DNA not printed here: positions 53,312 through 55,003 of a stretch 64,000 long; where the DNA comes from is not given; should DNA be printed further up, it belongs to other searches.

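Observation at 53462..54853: Orphan 463-aa P-loop NTPase with no family-level match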

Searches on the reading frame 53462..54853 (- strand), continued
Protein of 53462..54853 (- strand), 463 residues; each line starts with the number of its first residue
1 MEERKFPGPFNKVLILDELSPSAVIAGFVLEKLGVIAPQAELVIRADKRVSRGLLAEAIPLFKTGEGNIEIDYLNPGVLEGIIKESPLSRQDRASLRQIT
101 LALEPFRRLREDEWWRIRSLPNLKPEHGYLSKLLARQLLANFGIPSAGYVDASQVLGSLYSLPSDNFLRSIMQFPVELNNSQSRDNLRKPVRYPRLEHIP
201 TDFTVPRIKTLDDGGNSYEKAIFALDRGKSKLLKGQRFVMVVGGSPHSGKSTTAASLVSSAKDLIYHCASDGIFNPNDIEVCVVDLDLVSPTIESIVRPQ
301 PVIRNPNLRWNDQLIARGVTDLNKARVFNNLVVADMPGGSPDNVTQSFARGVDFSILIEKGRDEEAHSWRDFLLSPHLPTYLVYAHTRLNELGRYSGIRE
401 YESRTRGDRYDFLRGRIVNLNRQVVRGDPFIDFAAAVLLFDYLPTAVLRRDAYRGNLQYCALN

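Call 76: search_protein_families(library=ncbifam, alignment_id=A4, max_evalue=0.001)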
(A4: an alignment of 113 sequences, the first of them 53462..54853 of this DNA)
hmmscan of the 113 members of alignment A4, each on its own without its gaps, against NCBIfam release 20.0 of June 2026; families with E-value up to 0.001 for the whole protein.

A. member 1, window:53462-54853:- (463 aa): 0 families

B. families by the number of members that match (of 113 scanned): 24 families
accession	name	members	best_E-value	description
NF006746.0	PRK09270.1-5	10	8e-05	nucleoside/nucleotide kinase family protein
NF006743.0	PRK09270.1-2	7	2e-05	nucleoside/nucleotide kinase family protein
TIGR02692.1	tRNA_CCA_actino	3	2.5e-19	CCA tRNA nucleotidyltransferase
NF008137.0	PRK10885.1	3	4.4e-13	multifunctional CCA addition/repair protein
NF010335.0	PRK13764.1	3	5.7e-05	ATPase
TIGR00277.1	HDIG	2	3.4e-07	HDIG domain-containing metalloprotein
NF001265.0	PRK00227.1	2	1.9e-06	[protein-PII] uridylyltransferase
NF002895.0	PRK03381.1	2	8.4e-06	[protein-PII] uridylyltransferase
TIGR03815.1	CpaE_hom_Actino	2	0.00013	septum site-determining protein Ssd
NF003259.0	PRK04220.1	2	0.00015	2-phosphoglycerate kinase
TIGR04352.1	HprK_rel_A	2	0.00025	HprK-related kinase A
NF005115.0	PRK06547.1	2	0.00034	hypothetical protein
TIGR02754.1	sod_Ni_protease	1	8.4e-15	nickel-type superoxide dismutase maturation protease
TIGR02227.1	sigpep_I_bact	1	1.3e-12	signal peptidase I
NF002828.0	PRK03003.1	1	6.3e-06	ribosome biogenesis GTPase Der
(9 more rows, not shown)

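Call 81: find_related_loci(query=A5, collection=metagenome_contigs, flank=8000)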
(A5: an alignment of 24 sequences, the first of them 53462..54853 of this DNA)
Query A5 (463 aa) in metagenome_contigs; peptide patterns used: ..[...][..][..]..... (x = any residue, [..] = any of these).
195 stretches matched a pattern; 47 encode a relative of the query (tblastn E <= 1e-3); 47 distinct loci.
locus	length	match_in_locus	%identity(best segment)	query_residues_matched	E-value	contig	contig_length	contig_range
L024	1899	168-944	37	190-448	2e-49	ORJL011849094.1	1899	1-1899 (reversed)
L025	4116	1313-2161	30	159-445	5e-22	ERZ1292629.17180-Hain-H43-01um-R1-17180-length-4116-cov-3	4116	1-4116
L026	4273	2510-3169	27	218-450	1e-15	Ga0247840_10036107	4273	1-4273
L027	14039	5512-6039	24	238-437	5e-12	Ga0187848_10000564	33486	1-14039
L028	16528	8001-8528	24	238-437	5e-12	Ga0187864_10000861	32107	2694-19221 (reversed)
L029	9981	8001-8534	24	237-438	5e-12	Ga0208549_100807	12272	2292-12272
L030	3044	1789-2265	25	240-422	2e-11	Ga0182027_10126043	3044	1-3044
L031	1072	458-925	26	240-426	1e-10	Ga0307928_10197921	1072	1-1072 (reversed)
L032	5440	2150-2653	24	240-431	1e-9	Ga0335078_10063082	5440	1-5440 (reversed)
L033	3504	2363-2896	23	237-438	3e-9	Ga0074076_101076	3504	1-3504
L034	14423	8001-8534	23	237-438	4e-9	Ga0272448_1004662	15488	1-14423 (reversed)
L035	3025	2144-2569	27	240-393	8e-9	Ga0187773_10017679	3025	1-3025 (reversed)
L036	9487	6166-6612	24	240-392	1e-8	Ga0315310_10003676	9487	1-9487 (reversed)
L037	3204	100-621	23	240-437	1e-8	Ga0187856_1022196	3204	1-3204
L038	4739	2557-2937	27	240-379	2e-8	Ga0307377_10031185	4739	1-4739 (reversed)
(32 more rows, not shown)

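Call 82: find_related_loci(query=A5, collection=viral_contigs, flank=8000)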
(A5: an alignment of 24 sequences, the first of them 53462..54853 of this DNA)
Query A5 (463 aa) in viral_contigs; peptide patterns used: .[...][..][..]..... (x = any residue, [..] = any of these).
32 stretches matched a pattern, but none encodes a relative of the query by tblastn (E <= 1e-3).

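Call 83: find_encoding_contigs(protein=P0004, flank=8000, max_places=2)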
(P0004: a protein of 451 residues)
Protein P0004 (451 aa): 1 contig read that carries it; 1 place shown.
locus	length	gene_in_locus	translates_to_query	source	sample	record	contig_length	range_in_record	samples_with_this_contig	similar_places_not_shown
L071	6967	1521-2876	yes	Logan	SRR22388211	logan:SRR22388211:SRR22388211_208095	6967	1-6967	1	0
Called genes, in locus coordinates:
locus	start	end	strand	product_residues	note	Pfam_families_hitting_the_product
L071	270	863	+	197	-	PF20803:PaaX_M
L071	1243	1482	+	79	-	-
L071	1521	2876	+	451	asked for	-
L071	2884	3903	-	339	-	PF00551:Formyl_trans_N, PF02911:Formyl_trans_C (weak)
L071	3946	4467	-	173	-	PF01327:Pep_deformylase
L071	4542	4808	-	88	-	-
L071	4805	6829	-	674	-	PF04932:Wzy_C, PF13414:TPR_11 (faint)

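Call 84: find_encoding_contigs(protein=P0007, flank=8000, max_places=2)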
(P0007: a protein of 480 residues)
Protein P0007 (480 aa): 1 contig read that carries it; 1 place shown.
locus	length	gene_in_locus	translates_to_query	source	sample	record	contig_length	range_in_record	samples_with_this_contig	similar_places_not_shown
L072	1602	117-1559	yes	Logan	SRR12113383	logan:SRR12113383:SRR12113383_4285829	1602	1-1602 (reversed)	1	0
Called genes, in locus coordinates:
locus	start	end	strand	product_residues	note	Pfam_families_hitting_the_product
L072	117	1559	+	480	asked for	-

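Call 85: find_encoding_contigs(protein=P0009, flank=8000, max_places=2)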
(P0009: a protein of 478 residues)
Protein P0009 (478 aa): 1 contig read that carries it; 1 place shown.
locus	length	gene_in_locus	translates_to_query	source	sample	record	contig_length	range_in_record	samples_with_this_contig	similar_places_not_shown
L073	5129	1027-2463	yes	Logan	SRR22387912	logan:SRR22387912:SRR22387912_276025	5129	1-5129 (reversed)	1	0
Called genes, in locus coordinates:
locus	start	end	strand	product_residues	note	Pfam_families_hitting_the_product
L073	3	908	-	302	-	?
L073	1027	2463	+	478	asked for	-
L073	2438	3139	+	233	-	PF02661:Fic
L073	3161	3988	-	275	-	-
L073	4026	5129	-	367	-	?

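Call 86: find_encoding_contigs(protein=P0013, flank=8000, max_places=2)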
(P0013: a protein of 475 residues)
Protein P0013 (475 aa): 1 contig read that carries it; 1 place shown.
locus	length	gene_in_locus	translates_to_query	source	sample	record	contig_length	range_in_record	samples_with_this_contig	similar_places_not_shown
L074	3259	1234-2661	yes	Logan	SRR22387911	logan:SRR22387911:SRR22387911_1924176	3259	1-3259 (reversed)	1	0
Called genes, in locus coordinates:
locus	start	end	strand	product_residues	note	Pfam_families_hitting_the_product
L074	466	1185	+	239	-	-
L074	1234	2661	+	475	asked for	-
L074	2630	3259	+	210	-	?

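Call 95: search_protein_families(library=pfam, proteins=[L014:7995-8549:+, L014:8546-9172:-, L012:7599-8912:+, L012:8975-9457:+, L012:6679-6975:+, L013:7284-8720:+, L074:466-1185:+, L073:3161-3988:-, P0031], max_evalue=0.01)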
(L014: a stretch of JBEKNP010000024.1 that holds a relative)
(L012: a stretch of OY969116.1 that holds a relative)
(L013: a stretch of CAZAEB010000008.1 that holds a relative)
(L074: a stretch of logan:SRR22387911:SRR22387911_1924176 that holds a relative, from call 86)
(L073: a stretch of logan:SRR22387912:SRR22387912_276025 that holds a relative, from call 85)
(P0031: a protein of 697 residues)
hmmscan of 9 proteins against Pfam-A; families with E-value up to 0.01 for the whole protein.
L014:7995-8549:+ (184 aa): 8 families
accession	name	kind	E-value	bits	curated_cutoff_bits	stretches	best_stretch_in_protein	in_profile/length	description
PF01656.29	CbiA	-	1.5e-05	25.4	25.4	1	6-151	3-94/125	CobQ/CobB/MinD/ParA nucleotide binding domain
PF13238.12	AAA_18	-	0.00015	22.7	29.4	1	5-39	1-34/128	AAA domain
PF01926.29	MMR_HSR1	-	0.00071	20.1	21.9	1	4-113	1-84/113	50S ribosome-binding GTPase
PF16575.11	CLP1_P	-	0.00079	19.7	26.6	1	9-42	1-34/188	mRNA cleavage and polyadenylation factor CLP1 P-loop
PF20720.3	nSTAND3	-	0.0014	18.8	27.2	1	5-36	20-51/155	Novel STAND NTPase 3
PF08433.16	KTI12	-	0.0024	17.9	22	1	5-39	4-38/271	Chromatin associated protein KTI12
PF01583.26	APS_kinase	-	0.0049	17.3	21.1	1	3-39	3-39/152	Adenylylsulphate kinase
PF03029.23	ATP_bind_1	-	0.0078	16.5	27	0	9-47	3-41/240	Conserved hypothetical ATP binding protein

L014:8546-9172:- (208 aa): 0 families

L012:7599-8912:+ (437 aa): 2 families
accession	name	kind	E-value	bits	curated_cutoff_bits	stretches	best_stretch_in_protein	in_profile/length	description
PF01926.29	MMR_HSR1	-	0.0011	19.5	21.9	0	210-232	2-23/113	50S ribosome-binding GTPase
PF13238.12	AAA_18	-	0.006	17.5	29.4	1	210-237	1-31/128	AAA domain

L012:8975-9457:+ (160 aa): 2 families
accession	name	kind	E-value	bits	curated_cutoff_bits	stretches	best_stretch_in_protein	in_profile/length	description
PF00881.29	Nitroreductase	-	3.4e-32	112.4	23.5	1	7-158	1-167/167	Nitroreductase family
PF14512.11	TM1586_NiRdase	-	9.4e-10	38.9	27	1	113-160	88-134/215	Putative TM nitroreductase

L012:6679-6975:+ (98 aa): 0 families

L013:7284-8720:+ (478 aa): 2 families
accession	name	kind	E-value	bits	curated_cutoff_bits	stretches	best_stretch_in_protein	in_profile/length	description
PF13238.12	AAA_18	-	0.00061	20.7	29.4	1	247-288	1-37/128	AAA domain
PF01926.29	MMR_HSR1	-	0.0054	17.3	21.9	0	247-295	2-50/113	50S ribosome-binding GTPase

L074:466-1185:+ (239 aa): 2 families
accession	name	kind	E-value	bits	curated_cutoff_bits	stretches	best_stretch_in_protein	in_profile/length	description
PF08241.18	Methyltransf_11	-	0.00022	22.2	21.2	1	127-186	39-93/95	Methyltransferase domain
PF13649.12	Methyltransf_25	-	0.0061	17.7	27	0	137-184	51-97/97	Methyltransferase domain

L073:3161-3988:- (275 aa): 0 families

P0031 (697 aa): 1 family
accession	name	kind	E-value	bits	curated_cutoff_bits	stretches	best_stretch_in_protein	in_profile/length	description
PF01966.28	HD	-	4.6e-06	27.3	22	1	87-163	21-86/116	HD domain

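Call 96: search_protein_families(library=padloc, proteins=[L014:7995-8549:+, L012:7599-8912:+, L013:7284-8720:+], max_evalue=0.001)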
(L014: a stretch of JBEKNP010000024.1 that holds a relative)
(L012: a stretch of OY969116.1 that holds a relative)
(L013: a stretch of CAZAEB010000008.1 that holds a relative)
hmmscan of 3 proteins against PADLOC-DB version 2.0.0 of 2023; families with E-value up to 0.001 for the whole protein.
L014:7995-8549:+ (184 aa): 4 families
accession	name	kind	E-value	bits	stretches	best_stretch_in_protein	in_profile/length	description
PDLC01515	Csx3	-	8.9e-22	75.6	1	3-172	7-177/183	"CAS-I,CAS-III; associated"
PDLC01045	Csx3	-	1.1e-19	68.8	1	4-167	109-271/286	Csx3-AAA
PDLC01059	C3a67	-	1.5e-16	58.6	1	5-172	7-170/382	AAA-Csx3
PDLC04140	mad8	-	0.00076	17.1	1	5-40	30-67/314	mads_8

L012:7599-8912:+ (437 aa): 2 families
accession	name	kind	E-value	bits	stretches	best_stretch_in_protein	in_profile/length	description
PDLC01515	Csx3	-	1.4e-13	48.9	2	278-363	65-147/183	"CAS-I,CAS-III; associated"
PDLC01045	Csx3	-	2.5e-10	38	1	205-363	105-249/286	Csx3-AAA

L013:7284-8720:+ (478 aa): 3 families
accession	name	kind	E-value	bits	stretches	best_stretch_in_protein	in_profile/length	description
PDLC01515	Csx3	-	2.8e-13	47.9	1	245-401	7-148/183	"CAS-I,CAS-III; associated"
PDLC01045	Csx3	-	4.2e-10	37.3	1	244-448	107-285/286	Csx3-AAA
PDLC01059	C3a67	-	3.2e-08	31.2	1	247-447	7-177/382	AAA-Csx3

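Call 103: search_solved_structures(query=P0101, max_evalue=0.01)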
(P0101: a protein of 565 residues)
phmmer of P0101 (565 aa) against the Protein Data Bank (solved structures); distinct sequences matched with E-value up to 0.01: 4.
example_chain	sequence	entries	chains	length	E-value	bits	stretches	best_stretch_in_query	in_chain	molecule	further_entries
3wfo_A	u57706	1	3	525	1.6e-09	40.1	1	88-258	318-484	Poly A polymerase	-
3wfp_A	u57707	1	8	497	0.0036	19.2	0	32-81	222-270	Poly A polymerase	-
3wfr_E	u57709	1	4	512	0.004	19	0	32-81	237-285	Poly A polymerase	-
3wfq_E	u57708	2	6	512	0.0097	17.8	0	32-81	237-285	Poly A polymerase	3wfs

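Call 104: search_solved_structures(query=P0031, max_evalue=0.01)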
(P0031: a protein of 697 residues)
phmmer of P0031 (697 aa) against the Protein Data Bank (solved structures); distinct sequences matched with E-value up to 0.01: 0.

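Call 108: find_encoding_contigs(protein=P0011, flank=8000, max_places=2)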
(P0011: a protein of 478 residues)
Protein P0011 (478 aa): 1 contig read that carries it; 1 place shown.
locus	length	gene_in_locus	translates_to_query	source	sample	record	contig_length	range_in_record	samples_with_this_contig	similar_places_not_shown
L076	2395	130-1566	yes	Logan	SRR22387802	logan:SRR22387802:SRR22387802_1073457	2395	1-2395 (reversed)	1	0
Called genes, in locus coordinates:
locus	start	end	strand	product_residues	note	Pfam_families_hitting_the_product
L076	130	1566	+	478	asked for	-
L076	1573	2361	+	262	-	PF02661:Fic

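Call 109: find_encoding_contigs(protein=P0014, flank=8000, max_places=2)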
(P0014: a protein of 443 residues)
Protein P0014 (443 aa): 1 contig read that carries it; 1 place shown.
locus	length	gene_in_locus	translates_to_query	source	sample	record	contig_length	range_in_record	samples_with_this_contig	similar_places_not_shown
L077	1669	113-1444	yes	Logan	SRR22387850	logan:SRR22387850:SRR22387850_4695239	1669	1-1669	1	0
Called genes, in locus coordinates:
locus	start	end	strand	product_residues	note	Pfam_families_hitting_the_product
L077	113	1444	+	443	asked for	-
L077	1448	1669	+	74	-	?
